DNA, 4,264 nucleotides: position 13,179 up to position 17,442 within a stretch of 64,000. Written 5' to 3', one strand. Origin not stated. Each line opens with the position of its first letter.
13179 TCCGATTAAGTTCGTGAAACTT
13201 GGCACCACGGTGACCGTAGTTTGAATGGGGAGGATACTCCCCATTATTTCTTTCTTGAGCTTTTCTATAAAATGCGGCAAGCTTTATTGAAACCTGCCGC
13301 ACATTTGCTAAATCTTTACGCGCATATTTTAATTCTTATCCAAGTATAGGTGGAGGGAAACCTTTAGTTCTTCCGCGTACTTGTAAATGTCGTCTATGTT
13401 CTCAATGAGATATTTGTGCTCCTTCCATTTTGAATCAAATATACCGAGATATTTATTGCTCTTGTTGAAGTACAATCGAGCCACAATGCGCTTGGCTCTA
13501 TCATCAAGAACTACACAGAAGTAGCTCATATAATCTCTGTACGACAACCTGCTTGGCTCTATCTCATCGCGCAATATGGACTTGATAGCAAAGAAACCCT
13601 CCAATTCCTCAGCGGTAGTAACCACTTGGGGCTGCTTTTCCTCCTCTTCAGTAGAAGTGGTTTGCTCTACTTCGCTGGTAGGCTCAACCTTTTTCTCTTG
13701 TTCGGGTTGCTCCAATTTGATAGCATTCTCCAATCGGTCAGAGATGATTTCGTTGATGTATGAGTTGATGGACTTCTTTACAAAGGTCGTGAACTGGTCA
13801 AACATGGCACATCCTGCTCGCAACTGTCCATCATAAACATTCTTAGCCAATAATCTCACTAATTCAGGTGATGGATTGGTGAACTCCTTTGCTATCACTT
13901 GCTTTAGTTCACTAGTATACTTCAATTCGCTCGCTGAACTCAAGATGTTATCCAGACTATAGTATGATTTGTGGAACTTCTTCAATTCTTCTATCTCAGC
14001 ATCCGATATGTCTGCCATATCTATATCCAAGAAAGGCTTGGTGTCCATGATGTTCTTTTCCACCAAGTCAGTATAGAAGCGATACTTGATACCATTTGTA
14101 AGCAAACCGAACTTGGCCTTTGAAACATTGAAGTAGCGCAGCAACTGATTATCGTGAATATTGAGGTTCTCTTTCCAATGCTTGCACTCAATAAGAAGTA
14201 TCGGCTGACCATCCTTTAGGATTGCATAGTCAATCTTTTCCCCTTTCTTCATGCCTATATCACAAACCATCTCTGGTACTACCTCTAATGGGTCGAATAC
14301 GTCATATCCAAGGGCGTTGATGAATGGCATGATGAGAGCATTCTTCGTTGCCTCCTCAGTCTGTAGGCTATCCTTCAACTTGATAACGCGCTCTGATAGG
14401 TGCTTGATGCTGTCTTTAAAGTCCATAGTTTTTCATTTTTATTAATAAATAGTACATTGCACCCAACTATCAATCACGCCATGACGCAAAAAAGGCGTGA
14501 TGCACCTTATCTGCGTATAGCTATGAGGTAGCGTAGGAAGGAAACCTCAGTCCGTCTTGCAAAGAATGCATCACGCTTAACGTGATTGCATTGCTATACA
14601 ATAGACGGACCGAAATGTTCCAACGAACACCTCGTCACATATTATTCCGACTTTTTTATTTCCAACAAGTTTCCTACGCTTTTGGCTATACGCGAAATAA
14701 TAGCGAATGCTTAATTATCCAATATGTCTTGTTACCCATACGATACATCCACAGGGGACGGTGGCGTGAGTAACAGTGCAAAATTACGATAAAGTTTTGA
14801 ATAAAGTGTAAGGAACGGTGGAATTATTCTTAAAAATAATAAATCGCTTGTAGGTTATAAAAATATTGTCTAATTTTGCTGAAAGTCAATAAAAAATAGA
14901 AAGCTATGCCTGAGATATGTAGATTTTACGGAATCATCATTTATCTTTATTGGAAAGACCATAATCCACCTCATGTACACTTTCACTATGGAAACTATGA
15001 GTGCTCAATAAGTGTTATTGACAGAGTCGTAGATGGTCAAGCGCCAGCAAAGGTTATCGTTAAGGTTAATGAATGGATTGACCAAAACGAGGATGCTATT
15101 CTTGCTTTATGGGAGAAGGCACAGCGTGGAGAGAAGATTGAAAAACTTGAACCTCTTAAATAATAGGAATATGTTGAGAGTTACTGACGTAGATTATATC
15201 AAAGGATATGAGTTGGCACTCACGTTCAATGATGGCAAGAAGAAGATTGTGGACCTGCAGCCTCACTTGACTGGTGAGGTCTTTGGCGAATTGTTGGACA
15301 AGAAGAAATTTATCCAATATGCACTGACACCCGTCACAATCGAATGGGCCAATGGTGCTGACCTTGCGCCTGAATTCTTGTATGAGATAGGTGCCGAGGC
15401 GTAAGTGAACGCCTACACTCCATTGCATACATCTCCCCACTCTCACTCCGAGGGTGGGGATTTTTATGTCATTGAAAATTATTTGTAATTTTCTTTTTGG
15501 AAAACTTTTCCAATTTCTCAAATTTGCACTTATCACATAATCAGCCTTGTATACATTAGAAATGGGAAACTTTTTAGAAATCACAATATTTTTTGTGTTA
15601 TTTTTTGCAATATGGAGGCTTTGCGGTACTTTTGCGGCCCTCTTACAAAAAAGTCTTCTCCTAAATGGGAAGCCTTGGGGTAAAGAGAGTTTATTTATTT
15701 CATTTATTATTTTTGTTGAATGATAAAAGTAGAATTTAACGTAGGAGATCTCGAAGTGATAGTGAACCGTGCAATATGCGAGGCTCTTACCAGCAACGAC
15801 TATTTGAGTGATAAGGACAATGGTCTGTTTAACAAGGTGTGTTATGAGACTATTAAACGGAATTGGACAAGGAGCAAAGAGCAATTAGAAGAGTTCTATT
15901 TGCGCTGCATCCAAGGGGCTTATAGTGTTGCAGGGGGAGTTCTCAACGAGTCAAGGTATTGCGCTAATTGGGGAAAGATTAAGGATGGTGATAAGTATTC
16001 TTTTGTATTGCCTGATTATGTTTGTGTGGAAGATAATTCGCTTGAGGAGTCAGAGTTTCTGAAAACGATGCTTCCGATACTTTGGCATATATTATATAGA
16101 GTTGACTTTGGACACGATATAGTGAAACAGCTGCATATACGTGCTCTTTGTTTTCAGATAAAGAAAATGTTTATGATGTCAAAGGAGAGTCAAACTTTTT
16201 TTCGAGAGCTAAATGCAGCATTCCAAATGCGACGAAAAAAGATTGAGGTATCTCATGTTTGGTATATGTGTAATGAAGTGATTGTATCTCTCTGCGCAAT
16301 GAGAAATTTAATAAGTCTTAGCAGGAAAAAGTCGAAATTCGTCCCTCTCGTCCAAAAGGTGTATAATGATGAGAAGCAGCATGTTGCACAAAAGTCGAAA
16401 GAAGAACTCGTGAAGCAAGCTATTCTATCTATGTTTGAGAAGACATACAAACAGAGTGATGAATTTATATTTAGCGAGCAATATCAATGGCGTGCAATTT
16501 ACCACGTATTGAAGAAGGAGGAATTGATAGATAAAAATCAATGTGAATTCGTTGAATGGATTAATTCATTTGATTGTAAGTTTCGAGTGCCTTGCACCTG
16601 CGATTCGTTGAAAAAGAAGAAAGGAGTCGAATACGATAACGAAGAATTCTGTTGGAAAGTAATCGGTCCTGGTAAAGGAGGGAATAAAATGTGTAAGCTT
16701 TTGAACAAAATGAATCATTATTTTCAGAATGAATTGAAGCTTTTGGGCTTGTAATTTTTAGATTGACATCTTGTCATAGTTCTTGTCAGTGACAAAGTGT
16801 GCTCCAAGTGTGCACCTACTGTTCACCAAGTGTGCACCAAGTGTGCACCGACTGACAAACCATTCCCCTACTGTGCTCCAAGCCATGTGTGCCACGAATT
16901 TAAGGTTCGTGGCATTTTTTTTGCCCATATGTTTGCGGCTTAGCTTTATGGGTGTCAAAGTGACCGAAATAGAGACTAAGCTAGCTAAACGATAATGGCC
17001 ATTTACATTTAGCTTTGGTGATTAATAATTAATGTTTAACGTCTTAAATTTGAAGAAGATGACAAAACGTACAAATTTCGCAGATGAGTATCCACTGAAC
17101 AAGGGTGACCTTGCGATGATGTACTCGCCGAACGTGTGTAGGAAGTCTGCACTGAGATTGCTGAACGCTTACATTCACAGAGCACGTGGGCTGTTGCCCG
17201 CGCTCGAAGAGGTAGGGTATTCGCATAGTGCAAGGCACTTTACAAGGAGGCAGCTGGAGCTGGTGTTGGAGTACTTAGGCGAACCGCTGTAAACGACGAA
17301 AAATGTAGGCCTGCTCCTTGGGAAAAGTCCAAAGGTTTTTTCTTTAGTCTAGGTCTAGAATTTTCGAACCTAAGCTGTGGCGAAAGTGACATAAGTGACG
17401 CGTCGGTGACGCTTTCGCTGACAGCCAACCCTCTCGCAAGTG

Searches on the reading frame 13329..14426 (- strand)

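Call 57: search_protein_families(library=pfam, proteins=[window:13329-14426:-])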
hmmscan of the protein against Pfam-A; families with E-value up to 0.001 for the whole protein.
window:13329-14426:- (365 aa): 2 families
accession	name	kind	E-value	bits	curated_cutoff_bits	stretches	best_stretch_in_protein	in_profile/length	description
PF04313.20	HSDR_N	-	5.5e-15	56.2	25.1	1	49-124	114-196/198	Type I restriction enzyme R protein N terminus (HSDR_N)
PF13588.12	HSDR_N_2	-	9.1e-09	35.8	25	1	24-119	2-95/110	Type I restriction enzyme R protein N terminus (HSDR_N)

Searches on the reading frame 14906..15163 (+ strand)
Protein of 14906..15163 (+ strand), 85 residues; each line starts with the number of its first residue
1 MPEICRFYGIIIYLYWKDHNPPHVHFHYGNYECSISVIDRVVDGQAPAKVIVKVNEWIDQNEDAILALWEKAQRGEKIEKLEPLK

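Call 97: search_protein_families(library=pfam, proteins=[window:14906-15163:+], max_evalue=0.01)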
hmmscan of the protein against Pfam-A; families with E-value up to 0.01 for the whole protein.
window:14906-15163:+ (85 aa): 1 family
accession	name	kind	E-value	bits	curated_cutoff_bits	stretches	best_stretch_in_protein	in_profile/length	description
PF13711.11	DUF4160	-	1.8e-17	63.7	23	1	9-70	1-65/65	Domain of unknown function (DUF4160)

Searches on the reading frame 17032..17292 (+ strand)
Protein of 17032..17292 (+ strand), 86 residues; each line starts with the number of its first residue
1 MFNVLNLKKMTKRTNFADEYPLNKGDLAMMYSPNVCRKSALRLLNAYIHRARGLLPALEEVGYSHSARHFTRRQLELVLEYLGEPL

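Call 97: search_protein_families(library=pfam, proteins=[window:17032-17292:+], max_evalue=0.01)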
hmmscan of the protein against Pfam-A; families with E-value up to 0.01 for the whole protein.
window:17032-17292:+ (86 aa): 1 family
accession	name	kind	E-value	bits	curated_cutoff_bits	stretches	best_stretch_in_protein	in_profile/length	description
PF14053.11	DUF4248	-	1.3e-18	67.2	27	1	23-85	6-68/68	Domain of unknown function (DUF4248)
